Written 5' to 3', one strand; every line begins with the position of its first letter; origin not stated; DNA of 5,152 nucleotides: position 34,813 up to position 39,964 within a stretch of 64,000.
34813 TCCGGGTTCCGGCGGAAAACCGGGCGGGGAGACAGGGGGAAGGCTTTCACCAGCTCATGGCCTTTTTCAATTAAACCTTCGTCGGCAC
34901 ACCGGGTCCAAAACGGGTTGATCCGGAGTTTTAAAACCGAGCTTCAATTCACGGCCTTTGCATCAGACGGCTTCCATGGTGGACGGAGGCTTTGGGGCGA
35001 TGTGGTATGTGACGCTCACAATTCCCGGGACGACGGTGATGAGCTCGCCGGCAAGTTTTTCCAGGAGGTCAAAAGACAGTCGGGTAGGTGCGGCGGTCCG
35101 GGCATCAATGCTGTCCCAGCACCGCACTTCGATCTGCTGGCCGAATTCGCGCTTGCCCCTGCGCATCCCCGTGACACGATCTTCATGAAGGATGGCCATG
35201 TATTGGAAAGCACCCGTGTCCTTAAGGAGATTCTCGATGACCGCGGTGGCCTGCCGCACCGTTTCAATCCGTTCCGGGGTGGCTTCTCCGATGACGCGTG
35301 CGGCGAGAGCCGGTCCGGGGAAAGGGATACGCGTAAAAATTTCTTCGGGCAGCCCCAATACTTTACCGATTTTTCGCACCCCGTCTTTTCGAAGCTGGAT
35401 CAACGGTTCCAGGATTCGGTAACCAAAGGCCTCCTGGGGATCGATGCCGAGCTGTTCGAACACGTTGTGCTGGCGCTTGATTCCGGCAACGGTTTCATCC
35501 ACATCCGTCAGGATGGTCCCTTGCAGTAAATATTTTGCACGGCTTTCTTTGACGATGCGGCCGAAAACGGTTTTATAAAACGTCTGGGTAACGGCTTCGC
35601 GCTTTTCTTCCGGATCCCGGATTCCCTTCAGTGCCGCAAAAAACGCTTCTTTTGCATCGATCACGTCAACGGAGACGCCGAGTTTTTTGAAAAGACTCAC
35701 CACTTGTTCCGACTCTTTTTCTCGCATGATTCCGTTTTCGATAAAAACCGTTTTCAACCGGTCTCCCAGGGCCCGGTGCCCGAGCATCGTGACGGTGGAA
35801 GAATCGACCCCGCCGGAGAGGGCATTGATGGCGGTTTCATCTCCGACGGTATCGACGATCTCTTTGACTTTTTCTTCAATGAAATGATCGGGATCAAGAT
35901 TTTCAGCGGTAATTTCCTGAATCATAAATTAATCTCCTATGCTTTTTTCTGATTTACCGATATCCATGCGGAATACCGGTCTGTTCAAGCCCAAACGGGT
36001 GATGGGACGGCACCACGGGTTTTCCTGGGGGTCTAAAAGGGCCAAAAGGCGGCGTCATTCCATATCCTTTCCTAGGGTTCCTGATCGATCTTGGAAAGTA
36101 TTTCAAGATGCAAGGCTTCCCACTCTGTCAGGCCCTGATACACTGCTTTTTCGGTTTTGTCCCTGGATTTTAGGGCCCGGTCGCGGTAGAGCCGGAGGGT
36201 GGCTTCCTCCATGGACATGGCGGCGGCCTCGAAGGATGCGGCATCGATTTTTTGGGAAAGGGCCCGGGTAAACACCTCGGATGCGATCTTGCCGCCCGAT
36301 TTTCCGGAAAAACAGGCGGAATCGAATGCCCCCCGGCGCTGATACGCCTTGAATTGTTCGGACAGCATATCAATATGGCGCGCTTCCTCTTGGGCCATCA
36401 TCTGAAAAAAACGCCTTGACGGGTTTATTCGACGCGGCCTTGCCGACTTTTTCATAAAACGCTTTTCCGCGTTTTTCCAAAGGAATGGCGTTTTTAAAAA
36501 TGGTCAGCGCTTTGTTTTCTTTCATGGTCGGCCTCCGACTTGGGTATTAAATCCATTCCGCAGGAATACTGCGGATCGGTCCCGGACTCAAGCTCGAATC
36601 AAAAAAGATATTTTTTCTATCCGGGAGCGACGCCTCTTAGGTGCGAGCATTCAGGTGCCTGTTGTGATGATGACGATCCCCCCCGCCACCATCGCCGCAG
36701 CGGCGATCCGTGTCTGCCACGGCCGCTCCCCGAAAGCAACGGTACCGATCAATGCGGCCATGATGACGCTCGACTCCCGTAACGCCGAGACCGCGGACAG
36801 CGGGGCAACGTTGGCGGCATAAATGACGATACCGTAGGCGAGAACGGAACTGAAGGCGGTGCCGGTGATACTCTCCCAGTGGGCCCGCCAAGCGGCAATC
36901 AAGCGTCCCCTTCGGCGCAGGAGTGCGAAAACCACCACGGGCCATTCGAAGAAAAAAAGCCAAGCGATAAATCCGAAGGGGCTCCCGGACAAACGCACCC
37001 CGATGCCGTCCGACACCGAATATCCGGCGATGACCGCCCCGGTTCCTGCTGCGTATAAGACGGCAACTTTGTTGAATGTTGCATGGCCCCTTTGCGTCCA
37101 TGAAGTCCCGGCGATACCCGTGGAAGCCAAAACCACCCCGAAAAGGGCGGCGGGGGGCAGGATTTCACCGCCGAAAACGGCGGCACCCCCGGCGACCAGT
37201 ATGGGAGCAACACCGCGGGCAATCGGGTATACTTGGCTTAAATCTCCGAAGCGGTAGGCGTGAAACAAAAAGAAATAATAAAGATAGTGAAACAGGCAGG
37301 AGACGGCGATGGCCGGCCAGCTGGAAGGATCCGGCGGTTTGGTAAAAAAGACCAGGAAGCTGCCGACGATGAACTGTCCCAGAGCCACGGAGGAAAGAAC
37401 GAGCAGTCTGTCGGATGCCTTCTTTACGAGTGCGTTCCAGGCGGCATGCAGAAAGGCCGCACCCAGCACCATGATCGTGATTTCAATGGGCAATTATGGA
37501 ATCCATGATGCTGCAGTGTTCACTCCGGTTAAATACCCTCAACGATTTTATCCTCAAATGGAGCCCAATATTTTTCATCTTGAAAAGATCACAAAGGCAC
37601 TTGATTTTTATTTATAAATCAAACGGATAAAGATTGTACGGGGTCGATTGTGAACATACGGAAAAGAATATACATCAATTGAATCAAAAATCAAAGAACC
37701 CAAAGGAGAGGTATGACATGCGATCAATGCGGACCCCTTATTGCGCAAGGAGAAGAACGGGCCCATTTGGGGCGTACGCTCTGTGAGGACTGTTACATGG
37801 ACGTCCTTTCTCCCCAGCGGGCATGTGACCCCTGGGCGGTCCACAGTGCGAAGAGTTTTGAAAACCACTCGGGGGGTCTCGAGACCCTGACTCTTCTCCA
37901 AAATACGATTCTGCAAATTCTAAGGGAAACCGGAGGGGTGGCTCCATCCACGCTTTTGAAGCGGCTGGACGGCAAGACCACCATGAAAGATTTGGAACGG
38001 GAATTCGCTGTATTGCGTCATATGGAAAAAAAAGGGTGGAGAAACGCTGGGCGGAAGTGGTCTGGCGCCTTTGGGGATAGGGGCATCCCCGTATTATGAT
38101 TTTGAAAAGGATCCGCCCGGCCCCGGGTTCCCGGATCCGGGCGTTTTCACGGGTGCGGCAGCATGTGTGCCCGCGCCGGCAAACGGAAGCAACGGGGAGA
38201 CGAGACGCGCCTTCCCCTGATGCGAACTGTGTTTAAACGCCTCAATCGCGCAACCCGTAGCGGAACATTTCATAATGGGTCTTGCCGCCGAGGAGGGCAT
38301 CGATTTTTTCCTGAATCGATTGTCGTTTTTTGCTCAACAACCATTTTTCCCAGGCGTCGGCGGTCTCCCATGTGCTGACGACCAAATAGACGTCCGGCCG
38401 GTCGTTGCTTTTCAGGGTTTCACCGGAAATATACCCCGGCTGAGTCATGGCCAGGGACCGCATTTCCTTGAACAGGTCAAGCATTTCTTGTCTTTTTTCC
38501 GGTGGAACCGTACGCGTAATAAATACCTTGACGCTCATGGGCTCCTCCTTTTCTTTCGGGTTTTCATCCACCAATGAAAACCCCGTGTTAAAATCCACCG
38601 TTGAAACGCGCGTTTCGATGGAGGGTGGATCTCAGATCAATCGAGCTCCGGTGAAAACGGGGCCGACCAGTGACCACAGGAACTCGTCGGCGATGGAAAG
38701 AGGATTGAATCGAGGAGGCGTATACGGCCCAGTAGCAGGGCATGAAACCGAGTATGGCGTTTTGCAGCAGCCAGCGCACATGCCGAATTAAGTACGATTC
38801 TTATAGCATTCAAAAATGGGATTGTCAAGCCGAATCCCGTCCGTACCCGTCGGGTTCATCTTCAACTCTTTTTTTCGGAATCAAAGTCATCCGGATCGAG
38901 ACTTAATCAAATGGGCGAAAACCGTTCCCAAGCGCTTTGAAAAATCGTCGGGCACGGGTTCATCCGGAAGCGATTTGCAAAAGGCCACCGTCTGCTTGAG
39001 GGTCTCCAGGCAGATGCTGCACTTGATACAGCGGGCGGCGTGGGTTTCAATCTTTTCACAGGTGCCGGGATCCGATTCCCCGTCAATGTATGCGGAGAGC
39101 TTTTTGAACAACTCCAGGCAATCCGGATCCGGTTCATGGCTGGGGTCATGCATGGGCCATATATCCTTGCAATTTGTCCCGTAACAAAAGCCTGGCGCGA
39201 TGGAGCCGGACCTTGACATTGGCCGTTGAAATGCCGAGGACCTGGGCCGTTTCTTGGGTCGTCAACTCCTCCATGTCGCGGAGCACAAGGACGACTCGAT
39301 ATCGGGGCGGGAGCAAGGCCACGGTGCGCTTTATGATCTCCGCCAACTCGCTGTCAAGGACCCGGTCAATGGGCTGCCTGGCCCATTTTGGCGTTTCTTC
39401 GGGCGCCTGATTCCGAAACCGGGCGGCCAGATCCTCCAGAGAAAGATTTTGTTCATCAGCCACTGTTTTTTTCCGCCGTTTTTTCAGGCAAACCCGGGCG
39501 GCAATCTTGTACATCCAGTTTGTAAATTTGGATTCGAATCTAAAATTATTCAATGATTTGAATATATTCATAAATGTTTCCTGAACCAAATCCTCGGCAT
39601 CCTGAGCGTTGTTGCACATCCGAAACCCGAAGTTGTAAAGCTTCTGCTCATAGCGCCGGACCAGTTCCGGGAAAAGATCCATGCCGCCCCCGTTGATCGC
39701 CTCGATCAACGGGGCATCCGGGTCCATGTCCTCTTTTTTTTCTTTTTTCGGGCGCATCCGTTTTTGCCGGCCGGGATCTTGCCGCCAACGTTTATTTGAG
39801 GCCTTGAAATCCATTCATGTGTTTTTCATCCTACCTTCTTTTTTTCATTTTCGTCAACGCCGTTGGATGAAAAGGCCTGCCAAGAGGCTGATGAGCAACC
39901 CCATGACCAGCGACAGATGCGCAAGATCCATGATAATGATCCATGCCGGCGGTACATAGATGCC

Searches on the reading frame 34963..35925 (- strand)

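Call 5: search_protein_families(library=pfam, proteins=[window:34963-35925:-])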
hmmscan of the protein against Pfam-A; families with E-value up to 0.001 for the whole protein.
window:34963-35925:- (320 aa): 5 families
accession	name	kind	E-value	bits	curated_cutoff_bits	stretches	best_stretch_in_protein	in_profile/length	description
PF00958.27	GMP_synt_C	-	1.2e-15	57.7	27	1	238-318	11-91/92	GMP synthase C terminal domain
PF02540.23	NAD_synthase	-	6.3e-12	45.6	21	1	17-201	6-177/242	NAD synthase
PF06508.19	QueC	-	5.1e-06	26.6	22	1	32-92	2-61/210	Queuosine biosynthesis protein QueC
PF01171.26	ATP_bind_3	-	0.00017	21.8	27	1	34-186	4-155/182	PP-loop family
PF00733.27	Asn_synthase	-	0.00034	20.8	21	1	27-136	15-125/354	Asparagine synthase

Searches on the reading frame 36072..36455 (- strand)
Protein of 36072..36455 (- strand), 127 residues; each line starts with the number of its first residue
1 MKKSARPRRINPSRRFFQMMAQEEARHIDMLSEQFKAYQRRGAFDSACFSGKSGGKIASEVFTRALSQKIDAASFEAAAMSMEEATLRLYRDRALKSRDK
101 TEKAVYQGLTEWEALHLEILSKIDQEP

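Call 11: search_protein_families(library=pfam, proteins=[window:36072-36455:-])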
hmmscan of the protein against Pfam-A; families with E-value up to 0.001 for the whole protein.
window:36072-36455:- (127 aa): 1 family
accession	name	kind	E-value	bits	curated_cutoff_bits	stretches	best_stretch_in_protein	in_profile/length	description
PF02915.23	Rubrerythrin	-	2.9e-06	28.1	22.8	1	3-122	22-135/137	Rubrerythrin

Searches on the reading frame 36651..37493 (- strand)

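Call 11: search_protein_families(library=pfam, proteins=[window:36651-37493:-])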
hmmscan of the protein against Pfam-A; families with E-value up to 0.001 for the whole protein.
window:36651-37493:- (280 aa): 1 family
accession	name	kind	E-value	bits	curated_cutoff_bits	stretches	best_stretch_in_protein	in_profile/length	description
PF00892.27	EamA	-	8.8e-16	58.9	28.2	2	7-131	5-134/135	EamA-like transporter family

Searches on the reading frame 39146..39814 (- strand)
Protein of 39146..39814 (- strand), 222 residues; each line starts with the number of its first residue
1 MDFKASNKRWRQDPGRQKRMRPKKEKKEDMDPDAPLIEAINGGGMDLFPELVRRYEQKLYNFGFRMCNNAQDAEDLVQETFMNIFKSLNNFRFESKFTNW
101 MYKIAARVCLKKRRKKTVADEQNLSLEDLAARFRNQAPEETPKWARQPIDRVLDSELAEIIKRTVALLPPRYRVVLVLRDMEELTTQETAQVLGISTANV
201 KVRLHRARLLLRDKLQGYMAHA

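Call 11: search_protein_families(library=pfam, proteins=[window:39146-39814:-])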
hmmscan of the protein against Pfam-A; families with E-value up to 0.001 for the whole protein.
window:39146-39814:- (222 aa): 5 families
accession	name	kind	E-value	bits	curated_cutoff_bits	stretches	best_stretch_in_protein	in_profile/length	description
PF04542.20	Sigma70_r2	-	1.1e-16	60.7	24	1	51-116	1-68/71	Sigma-70 region 2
PF08281.18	Sigma70_r4_2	-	1.4e-16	60.3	25.7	1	159-210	2-53/54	Sigma-70, region 4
PF04545.22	Sigma70_r4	-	3.6e-11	42.8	24.1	1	168-212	5-49/50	Sigma-70, region 4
PF07638.17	Sigma70_ECF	-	1.2e-06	29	21.1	1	48-215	27-183/185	ECF sigma factor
PF22233.2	PhyR_sigma-like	-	0.00057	20.1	27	0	168-202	4-38/50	Response regulator PhyR, sigma-like domain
